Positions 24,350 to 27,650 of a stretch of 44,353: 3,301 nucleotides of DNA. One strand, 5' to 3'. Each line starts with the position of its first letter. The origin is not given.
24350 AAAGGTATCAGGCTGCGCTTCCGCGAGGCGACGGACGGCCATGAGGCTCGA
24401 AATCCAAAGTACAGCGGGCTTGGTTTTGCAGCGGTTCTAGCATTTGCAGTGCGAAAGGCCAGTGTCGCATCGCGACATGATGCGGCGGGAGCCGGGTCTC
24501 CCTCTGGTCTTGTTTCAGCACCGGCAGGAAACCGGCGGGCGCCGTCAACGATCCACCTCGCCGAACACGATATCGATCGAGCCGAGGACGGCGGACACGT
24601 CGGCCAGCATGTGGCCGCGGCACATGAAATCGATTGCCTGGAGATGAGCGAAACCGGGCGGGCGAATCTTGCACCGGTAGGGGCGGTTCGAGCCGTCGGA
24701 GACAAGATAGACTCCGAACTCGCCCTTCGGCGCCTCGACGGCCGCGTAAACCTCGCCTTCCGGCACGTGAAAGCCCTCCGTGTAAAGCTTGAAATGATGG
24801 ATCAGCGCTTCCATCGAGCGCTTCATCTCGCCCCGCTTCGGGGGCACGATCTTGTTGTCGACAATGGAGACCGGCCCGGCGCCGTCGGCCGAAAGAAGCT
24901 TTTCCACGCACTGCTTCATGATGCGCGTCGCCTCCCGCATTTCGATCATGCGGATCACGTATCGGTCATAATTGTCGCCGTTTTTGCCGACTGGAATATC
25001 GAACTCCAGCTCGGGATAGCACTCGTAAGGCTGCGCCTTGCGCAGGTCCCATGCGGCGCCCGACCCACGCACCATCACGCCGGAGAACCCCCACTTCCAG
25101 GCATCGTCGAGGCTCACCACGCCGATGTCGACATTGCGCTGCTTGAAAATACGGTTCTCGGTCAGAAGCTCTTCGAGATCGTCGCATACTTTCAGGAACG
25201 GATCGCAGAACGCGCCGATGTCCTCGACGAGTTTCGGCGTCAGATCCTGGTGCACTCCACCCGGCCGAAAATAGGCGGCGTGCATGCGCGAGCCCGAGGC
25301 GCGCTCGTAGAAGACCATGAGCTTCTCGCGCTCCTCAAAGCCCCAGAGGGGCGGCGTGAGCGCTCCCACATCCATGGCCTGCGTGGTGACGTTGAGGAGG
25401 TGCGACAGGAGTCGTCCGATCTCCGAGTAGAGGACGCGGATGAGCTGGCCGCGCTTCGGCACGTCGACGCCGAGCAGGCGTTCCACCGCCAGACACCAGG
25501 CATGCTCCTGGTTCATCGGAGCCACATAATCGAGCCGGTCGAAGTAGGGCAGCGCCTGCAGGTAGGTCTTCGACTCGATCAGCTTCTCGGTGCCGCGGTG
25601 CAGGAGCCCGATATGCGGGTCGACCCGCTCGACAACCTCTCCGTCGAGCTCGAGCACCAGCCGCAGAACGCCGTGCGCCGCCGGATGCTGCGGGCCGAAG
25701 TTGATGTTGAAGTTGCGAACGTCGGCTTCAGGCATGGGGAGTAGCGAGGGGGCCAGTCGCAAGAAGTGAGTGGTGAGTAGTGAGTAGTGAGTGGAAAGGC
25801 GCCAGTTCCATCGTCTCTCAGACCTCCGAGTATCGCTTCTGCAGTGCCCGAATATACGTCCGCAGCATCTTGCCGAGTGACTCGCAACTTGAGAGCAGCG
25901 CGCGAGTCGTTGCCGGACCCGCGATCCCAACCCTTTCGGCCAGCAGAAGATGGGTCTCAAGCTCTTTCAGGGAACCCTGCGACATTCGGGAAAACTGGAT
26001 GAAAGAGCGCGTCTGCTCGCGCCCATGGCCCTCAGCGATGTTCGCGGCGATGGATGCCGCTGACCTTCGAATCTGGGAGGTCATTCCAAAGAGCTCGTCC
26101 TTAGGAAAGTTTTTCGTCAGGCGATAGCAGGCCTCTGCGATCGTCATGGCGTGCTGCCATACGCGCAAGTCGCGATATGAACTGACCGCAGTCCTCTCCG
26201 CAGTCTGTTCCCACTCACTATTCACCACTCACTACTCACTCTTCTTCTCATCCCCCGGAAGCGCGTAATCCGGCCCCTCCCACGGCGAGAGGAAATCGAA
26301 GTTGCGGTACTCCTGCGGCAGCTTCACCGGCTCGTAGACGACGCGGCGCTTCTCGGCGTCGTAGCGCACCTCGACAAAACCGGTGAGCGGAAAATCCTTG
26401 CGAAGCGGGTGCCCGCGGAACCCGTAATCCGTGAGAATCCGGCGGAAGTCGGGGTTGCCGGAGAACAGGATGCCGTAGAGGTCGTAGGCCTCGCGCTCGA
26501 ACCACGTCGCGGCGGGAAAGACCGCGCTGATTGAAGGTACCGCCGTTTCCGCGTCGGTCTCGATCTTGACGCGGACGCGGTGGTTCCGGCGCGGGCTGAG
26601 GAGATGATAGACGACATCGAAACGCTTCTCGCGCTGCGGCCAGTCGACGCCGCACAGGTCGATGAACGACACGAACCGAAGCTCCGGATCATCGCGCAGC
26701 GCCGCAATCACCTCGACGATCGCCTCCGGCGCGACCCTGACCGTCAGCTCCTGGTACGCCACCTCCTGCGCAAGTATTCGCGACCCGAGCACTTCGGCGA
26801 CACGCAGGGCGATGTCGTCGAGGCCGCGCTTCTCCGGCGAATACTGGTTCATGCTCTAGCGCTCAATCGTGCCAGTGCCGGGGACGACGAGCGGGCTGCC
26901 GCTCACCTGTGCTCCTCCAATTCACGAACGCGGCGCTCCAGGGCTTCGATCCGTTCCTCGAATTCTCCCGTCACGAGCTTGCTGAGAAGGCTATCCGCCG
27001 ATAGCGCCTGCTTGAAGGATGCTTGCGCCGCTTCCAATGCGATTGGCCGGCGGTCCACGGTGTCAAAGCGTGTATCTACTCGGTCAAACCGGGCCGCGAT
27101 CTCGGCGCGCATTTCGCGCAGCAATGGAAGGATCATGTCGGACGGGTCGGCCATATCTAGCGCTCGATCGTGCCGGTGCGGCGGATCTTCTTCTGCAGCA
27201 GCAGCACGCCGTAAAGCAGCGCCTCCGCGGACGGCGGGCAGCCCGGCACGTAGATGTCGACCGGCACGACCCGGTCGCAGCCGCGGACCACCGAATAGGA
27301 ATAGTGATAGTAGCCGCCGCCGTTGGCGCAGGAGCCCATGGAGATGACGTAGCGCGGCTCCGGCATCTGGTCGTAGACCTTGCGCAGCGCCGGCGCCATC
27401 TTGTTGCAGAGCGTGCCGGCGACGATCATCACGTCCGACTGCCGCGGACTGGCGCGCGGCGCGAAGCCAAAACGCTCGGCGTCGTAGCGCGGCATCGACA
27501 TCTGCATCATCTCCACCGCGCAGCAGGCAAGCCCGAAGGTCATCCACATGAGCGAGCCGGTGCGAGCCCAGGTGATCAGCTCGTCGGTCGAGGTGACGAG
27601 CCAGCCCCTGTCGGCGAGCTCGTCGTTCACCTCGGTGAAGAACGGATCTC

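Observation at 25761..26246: IVS-like cassette inside the complex I operon: four-helix-bundle gene bracketed by 30-nt heptamer-built inverted repeats between nuoC and nuoD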

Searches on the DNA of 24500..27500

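Call 8: search_rna_families(source=window, start=24500, end=27500, threshold=evalue, max_evalue=1)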
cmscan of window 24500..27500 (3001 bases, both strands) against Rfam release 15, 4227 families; matches with E-value up to 1: 0.
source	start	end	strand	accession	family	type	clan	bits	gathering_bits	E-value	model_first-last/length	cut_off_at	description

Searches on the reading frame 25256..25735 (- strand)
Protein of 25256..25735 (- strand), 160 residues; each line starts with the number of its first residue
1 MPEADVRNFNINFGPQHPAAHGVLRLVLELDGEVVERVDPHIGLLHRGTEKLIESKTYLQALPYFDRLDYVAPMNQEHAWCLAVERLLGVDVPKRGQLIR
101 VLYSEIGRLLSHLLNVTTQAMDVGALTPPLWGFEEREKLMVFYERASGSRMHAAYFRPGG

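Call 38: find_related_loci(query=window:25256-25735:-, collection=metagenome_contigs, flank=1600)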
Query window:25256-25735:- (160 aa) in metagenome_contigs; peptide patterns used: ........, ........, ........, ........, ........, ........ (x = any residue, [..] = any of these).
600 stretches matched a pattern (row limit reached: there are more); 558 encode a relative of the query (tblastn E <= 1e-3); the best 80 are kept; 80 distinct loci.
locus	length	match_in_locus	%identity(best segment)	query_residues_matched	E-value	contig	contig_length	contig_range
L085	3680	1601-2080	93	1-160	8e-101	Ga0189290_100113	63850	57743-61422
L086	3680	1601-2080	93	1-160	4e-101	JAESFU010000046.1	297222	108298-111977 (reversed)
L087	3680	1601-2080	93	1-160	2e-100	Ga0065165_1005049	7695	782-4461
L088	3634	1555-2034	93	1-160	2e-100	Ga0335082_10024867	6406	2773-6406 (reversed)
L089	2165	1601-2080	91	1-160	3e-103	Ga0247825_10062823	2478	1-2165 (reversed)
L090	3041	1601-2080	92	1-160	1e-100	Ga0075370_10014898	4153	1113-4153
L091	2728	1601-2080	93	1-160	4e-102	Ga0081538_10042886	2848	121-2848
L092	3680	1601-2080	92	1-160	5e-99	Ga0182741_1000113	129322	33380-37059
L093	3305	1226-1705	93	1-160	8e-100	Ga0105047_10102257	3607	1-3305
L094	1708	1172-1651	91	1-160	7e-105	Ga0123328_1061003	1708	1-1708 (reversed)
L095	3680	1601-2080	93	1-160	6e-99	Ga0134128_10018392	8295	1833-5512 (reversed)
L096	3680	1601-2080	91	1-160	1e-98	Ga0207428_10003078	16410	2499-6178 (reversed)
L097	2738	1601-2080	90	1-160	6e-100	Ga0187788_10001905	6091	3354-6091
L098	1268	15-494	91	1-160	2e-106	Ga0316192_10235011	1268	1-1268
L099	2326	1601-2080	91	1-160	1e-100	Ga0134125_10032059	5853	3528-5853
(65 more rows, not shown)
